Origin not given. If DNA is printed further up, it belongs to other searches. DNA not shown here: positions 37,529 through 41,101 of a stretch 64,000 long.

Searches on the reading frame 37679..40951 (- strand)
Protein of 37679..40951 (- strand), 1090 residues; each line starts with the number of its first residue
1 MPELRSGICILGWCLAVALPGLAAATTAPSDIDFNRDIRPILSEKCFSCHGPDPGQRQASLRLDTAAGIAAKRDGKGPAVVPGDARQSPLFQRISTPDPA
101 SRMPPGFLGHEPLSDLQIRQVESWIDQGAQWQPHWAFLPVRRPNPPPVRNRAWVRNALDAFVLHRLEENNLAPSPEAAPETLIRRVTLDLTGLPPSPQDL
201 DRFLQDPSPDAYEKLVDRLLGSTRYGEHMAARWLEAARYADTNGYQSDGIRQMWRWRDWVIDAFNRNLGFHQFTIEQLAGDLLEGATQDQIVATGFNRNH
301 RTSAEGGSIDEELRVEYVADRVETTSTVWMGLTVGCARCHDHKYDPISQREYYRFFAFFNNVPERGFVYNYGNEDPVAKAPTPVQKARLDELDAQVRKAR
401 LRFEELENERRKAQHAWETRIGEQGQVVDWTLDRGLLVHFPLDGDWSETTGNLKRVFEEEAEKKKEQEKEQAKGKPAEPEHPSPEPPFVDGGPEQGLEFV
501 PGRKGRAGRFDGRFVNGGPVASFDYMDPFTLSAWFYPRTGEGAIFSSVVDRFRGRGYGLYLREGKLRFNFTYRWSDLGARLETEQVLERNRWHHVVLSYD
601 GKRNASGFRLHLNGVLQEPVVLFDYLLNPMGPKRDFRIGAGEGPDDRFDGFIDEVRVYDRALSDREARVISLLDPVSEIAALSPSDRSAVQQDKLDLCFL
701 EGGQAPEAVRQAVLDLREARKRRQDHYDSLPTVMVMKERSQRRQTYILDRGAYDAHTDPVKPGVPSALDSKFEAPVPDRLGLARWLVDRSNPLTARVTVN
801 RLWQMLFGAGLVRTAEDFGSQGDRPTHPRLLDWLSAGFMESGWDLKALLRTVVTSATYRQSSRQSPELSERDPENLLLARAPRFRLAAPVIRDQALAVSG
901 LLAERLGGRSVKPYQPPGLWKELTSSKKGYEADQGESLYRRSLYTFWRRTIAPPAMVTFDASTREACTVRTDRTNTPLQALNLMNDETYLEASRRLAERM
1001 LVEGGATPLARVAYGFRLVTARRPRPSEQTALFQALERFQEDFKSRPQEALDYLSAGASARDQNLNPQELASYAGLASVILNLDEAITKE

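Call 7: search_protein_families(library=pfam, proteins=[window:37679-40951:-])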
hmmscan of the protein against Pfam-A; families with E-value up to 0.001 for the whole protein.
window:37679-40951:- (1090 aa): 4 families
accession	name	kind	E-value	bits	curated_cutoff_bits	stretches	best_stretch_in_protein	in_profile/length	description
PF07587.16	PSD1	-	1e-99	333.3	28.5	1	778-1034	1-242/244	Protein of unknown function (DUF1553)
PF07583.16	PSCyt2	-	2e-87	293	29.8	1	158-363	2-208/209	Protein of unknown function (DUF1549)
PF13385.13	Laminin_G_3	-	3.1e-23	83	27.6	1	522-666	13-149/151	Concanavalin A-like lectin/glucanases superfamily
PF07635.16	PSCyt1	-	1.6e-14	54.7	22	1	46-105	1-57/59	Planctomycete cytochrome C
